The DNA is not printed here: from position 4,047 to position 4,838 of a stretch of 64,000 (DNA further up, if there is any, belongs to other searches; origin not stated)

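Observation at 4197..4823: Diverged duplicate of the MurD C-terminal domain inserted between murD and ftsW in the dcw cluster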

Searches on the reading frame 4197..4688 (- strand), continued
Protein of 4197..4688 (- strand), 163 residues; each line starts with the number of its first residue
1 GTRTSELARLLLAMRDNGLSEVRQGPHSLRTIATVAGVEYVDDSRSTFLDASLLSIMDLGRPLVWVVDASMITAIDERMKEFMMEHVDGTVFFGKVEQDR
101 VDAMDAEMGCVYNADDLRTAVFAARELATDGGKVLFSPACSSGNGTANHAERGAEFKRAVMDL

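Call 24: find_encoding_contigs(protein=P0241, flank=5000, max_places=1)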
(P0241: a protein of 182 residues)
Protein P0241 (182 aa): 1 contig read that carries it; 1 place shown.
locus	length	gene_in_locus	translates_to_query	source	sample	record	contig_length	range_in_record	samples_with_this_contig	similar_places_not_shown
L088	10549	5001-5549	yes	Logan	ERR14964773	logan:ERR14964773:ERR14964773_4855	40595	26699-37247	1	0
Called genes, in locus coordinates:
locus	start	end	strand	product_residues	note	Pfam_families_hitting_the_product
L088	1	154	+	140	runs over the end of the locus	PF19579:FtsL_2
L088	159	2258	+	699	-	PF03717:PBP_dimer, PF00905:Transpeptidase, PF03793:PASTA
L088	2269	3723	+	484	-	PF01225:Mur_ligase (faint), PF08245:Mur_ligase_M, PF02875:Mur_ligase_C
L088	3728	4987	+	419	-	PF10555:MraY_sig1 (faint), PF00953:Glycos_transf_4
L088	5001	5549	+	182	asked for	PF02875:Mur_ligase_C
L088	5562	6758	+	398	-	PF01098:FTSW_RODA_SPOVE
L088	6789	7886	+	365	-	PF03033:Glyco_transf_28, PF04101:Glyco_tran_28_C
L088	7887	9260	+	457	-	PF01225:Mur_ligase, PF08245:Mur_ligase_M, PF02875:Mur_ligase_C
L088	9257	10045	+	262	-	-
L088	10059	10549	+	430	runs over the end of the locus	PF11104:PilM_2 (faint), PF14450:FtsA (weak), PF02491:SHS2_FTSA, PF06723:MreB_Mbl, PF14450:FtsA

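Call 26: search_solved_structures(query=A1, max_evalue=0.001, show_alignments=2)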
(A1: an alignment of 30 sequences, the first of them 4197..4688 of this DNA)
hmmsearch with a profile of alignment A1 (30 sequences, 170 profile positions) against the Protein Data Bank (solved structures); distinct sequences matched with E-value up to 0.001: 11.
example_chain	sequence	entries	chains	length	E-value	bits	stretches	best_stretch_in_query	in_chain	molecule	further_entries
7sy9_A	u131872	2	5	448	1.7e-21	79.8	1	25-170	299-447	UDP-N-acetylmuramoylalanine--D-glutamate ligase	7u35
8dp2_A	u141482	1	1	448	1.7e-21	79.8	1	25-170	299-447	UDP-N-acetylmuramoylalanine--D-glutamate ligase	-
7sir_A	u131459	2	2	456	2.1e-16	63.3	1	25-169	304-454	UDP-N-acetylmuramoylalanine--D-glutamate ligase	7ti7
3lk7_A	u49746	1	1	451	2.6e-16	63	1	23-164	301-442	UDP-N-acetylmuramoylalanine--D-glutamate ligase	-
4buc_A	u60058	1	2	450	2.9e-13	53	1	29-165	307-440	UDP-N-ACETYLMURAMOYLALANINE--D-GLUTAMATE LIGASE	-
1e0d_A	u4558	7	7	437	6.3e-13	51.9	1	25-169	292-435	UDP-N-ACETYLMURAMOYLALANINE--D-GLUTAMATE LIGASE | UDP-N-ACETYLMURAMOYL-L-ALANINE:D-GLUTAMATE LIGASE | UDP-N-ACETYLMURAMOYL-L-ALANINE/:D-GLUTAMATE LIGASE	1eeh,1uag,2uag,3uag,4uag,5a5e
5a5f_A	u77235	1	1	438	6.4e-13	51.9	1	25-169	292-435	UDP-N-ACETYLMURAMOYLALANINE--D-GLUTAMATE LIGASE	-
2wjp_A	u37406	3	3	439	6.4e-13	51.9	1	25-169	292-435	UDP-N-ACETYLMURAMOYLALANINE--D-GLUTAMATE LIGASE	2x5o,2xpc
2jff_A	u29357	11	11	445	6.6e-13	51.9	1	25-169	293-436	UDP-N-ACETYLMURAMOYLALANINE--D-GLUTAMATE LIGASE | UDP-N-ACETYLMURAMOYL-ALANINE-D-GLUTAMATE LIGASE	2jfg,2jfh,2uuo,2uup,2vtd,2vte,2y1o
8v8w_A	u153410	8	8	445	6.6e-13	51.9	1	25-169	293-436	UDP-N-acetylmuramoylalanine--D-glutamate ligase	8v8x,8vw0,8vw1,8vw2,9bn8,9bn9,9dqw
8v8y_A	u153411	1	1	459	6.9e-13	51.8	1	25-169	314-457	UDP-N-acetylmuramoylalanine--D-glutamate ligase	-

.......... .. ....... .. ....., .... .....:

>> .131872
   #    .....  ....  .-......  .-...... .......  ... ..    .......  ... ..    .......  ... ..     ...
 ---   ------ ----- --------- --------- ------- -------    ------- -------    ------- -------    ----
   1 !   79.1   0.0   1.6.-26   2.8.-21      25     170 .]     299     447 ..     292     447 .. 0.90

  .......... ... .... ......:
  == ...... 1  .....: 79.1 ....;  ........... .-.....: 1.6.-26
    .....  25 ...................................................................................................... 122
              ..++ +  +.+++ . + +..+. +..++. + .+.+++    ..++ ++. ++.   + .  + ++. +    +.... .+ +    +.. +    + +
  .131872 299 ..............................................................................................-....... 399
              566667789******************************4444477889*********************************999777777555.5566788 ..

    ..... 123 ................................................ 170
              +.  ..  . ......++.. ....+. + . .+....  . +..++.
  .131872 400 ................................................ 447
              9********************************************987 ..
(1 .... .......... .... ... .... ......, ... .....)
